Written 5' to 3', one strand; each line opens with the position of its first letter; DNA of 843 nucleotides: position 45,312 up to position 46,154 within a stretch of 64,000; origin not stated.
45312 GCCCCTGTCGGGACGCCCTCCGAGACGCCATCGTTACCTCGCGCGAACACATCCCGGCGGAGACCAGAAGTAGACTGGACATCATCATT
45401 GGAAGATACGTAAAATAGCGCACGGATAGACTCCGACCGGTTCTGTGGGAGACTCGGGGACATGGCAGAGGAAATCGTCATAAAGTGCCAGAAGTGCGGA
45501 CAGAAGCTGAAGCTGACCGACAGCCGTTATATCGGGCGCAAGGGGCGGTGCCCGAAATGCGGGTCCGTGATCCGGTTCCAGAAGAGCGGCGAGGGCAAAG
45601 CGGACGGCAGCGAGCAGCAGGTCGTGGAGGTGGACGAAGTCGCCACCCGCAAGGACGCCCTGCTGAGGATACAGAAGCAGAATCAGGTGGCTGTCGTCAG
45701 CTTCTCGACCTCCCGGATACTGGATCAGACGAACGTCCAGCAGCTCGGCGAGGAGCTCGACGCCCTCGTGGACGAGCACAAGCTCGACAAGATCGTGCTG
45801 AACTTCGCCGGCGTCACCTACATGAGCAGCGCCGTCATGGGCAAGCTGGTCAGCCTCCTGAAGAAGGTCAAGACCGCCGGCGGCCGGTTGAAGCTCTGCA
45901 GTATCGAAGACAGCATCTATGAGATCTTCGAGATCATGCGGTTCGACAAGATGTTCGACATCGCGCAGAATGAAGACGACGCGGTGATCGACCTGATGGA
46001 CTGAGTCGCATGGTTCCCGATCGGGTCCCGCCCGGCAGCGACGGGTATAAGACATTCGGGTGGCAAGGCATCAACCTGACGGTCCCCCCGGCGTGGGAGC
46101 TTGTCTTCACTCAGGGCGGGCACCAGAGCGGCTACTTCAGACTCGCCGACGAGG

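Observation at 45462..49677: Zinc-ribbon-STAS / unknown 309-aa protein / PqqD-like / MacB-type ABC transporter cluster: candidate uncharacterised module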

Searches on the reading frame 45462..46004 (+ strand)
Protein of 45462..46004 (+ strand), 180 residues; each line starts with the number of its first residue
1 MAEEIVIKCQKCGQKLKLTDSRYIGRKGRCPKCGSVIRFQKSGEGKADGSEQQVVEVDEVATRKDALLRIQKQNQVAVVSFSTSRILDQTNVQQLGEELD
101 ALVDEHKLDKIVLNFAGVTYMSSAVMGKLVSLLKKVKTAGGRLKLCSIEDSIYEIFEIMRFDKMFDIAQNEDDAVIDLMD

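Call 3: search_protein_families(library=pfam, proteins=[window:45462-46004:+], max_evalue=0.1)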
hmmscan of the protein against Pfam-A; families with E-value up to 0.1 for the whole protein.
window:45462-46004:+ (180 aa): 15 families
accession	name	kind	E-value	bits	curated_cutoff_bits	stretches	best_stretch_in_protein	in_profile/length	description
PF01740.26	STAS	-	4.8e-17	62.1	22.6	1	71-174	5-106/106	STAS domain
PF13466.11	STAS_2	-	4.3e-08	33.7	29.2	1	86-162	6-80/80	STAS domain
PF13719.11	Zn_ribbon_5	-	1.1e-05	25.5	29.3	1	6-36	2-34/37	zinc-ribbon domain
PF12773.13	DZR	-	0.00096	19.7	27.3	1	9-38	15-35/45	Double zinc ribbon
PF13248.11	Zn_ribbon_3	-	0.002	17.9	27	0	29-39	4-14/26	zinc-ribbon domain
PF01155.25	HypA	-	0.006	17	28.9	1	3-36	67-95/112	Hydrogenase/urease nickel incorporation, metallochaperone, hypA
PF19134.6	DUF5817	-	0.0067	16.8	31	1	6-41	3-35/57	Domain of unknown function (DUF5817)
PF01396.24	Zn_ribbon_Top1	-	0.026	14.8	32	0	28-45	2-19/39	Topoisomerase DNA binding C4 zinc finger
PF23137.1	HVO_0758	-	0.048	13.9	27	0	7-35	21-50/55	HVO_0758 mu-protein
PF13717.11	Zn_ribbon_4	-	0.054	13.9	30.3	0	7-38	3-36/36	zinc-ribbon domain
PF13240.11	Zn_Ribbon_1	-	0.063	13.5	25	0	8-17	1-10/23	zinc-ribbon domain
PF08063.17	Zn_ribbon_PADR1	-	0.069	13.4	25.1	0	28-42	3-18/42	PADR1 domain, zinc ribbon fold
PF07295.17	DUF1451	-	0.081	13.5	26.1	1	7-35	114-139/146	Zinc-ribbon containing domain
PF06750.18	A24_N_bact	-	0.083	13.4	23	0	8-40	29-65/84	Bacterial Peptidase A24 N-terminal domain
PF09723.15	Zn_ribbon_8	-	0.097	13.2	34.4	0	8-35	7-34/41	Zinc ribbon domain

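Call 4: search_protein_families(library=ncbifam, proteins=[window:45462-46004:+], max_evalue=0.1)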
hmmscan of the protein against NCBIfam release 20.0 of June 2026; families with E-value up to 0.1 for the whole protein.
window:45462-46004:+ (180 aa): 17 families
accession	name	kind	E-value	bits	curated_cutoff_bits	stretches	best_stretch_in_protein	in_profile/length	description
TIGR00377.1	ant_ant_sig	superfamily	2.3e-16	59.6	53.45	1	69-172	6-107/108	anti-sigma factor antagonist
TIGR02886.1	spore_II_AA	equivalog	7.6e-14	51.6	114.75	1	71-174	4-105/106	anti-sigma F factor antagonist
NF001607.0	PRK00398.1-4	equivalog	2.8e-05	23.7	89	1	4-38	7-39/53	DNA-directed RNA polymerase subunit P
NF052652.1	YtvA_fam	equivalog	0.00011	21.8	250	1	66-152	137-219/243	YtvA family blue-light photoreceptor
NF041070.1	carrier_LysW_Arch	domain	0.0033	17.5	75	1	7-47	3-43/57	alpha-aminoadipate/glutamate carrier protein LysW/ArgW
TIGR04165.1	methano_modCys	hypoth_equivalog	0.0071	16.6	60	0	29-36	9-16/50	TIGR04165 family Cys-rich peptide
NF005672.0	PRK07454.1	equivalog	0.0077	15.4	234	1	53-125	29-100/241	SDR family oxidoreductase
NF041912.1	HVO_0758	equivalog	0.012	15.5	70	1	7-35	21-50/55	HVO_0758 family zinc finger protein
TIGR00143.1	hypF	equivalog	0.02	13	466.1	1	8-55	150-198/741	carbamoyltransferase HypF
TIGR00100.1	hypA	equivalog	0.023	14.7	88.1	1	3-36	67-96/116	hydrogenase maturation nickel metallochaperone HypA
NF011481.0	PRK14890.1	equivalog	0.027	14.5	61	1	7-34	28-57/61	putative Zn-ribbon RNA-binding protein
TIGR02605.1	CxxC_CxxC_SSSS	subfamily_domain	0.046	13.8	31.3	0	8-35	7-34/52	FmdB family zinc ribbon protein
NF045720.1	rubredox_RCKP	subfamily_domain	0.051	13.2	45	0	29-41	21-33/34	RCKP-type rubredoxin-like domain-containing protein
NF001608.0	PRK00398.1-6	equivalog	0.064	13.1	84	1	8-34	5-28/46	DNA-directed RNA polymerase subunit P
NF047912.1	ECs_2282_CxxC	subfamily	0.09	12.7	37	0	29-41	4-15/60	ECs_2282 family putative zinc-binding protein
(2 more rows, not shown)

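Call 47: search_protein_families(library=padloc, proteins=[window:45462-46004:+], max_evalue=0.01)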
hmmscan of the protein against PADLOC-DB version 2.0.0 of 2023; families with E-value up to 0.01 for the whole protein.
window:45462-46004:+ (180 aa): 1 family
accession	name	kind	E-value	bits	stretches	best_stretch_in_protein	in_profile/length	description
PDLC03367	MTase_II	-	0.00018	17.9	1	3-41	122-160/633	Type II methyltransferase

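Call 61: search_solved_structures(query=window:45462-46004:+, max_evalue=0.01)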
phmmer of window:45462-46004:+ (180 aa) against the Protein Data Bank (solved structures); distinct sequences matched with E-value up to 0.01: 8.
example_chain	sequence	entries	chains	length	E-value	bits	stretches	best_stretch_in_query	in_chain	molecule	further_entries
1sbo_A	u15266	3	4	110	4.7e-10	42.9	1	70-172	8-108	Putative anti-sigma factor antagonist TM1442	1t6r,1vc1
1th8_B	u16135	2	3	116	1.2e-08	38.3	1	75-172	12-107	Anti-sigma F factor antagonist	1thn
1tid_B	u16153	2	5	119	3.1e-08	37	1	74-172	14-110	Anti-sigma F factor antagonist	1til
1auz_A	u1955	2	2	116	2.9e-07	33.8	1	81-178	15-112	SPOIIAA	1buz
3t6o_A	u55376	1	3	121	1.5e-05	28.2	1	67-175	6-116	Sulfate transporter/antisigma-factor antagonist STAS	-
6m36_B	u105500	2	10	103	0.00024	24.4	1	87-168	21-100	Anti-sigma-B factor antagonist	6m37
4hyl_A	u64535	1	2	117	0.0023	21.1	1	109-175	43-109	Stage II sporulation protein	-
36ro_P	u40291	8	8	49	0.0029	20.8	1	4-40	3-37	DNA-directed RNA polymerase subunit Rpo12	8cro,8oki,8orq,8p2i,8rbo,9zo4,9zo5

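Call 91: find_homologous_proteins(query=window:45462-46004:+, max_evalue=0.001)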
Query window:45462-46004:+ (180 aa): 138 proteins with E <= 0.001 among 239 candidates; the best 120 are listed.
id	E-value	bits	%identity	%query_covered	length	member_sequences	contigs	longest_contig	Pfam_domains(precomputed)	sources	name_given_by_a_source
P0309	5.5e-109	379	100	100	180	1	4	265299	PF01740.27,PF13719.11,PF13466.13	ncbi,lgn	-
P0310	7.0e-97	340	88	100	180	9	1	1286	PF01740.27,PF13719.11,PF13466.13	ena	-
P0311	2.4e-82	293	78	99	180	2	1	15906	PF01740.27,PF13466.13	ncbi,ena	-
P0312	4.5e-82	292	76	99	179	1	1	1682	PF01740.27,PF13466.13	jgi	jgi:anti-sigma B factor antagonist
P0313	1.6e-81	290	76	99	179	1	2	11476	PF01740.27,PF13466.13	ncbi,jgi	ncbi:MAG: STAS domain-containing protein [Candidatus Brocadiaceae bacterium]|jgi:anti-sigma B factor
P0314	2.0e-81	290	78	99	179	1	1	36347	PF01740.27,PF13466.13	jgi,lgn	jgi:anti-sigma B factor antagonist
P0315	5.2e-81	288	77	99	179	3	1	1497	PF01740.27,PF13466.13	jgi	jgi:anti-sigma B factor antagonist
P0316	6.5e-81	288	78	99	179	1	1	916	PF01740.27,PF13466.13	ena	-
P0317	1.5e-80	287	75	99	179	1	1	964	PF01740.27,PF13466.13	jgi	jgi:anti-sigma B factor antagonist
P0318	1.8e-80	287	75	99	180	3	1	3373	PF01740.27,PF13466.13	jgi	jgi:anti-anti-sigma factor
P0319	4.0e-80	285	76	99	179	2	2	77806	PF01740.27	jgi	-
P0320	8.7e-80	284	77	99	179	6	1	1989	PF01740.27,PF13466.13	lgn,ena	-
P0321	1.5e-79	284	76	99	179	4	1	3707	PF01740.27,PF13466.13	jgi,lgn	-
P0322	2.0e-79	283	74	99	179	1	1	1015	PF01740.27,PF13466.13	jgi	jgi:anti-sigma B factor antagonist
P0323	7.6e-79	281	75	99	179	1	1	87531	PF01740.27,PF13466.13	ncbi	-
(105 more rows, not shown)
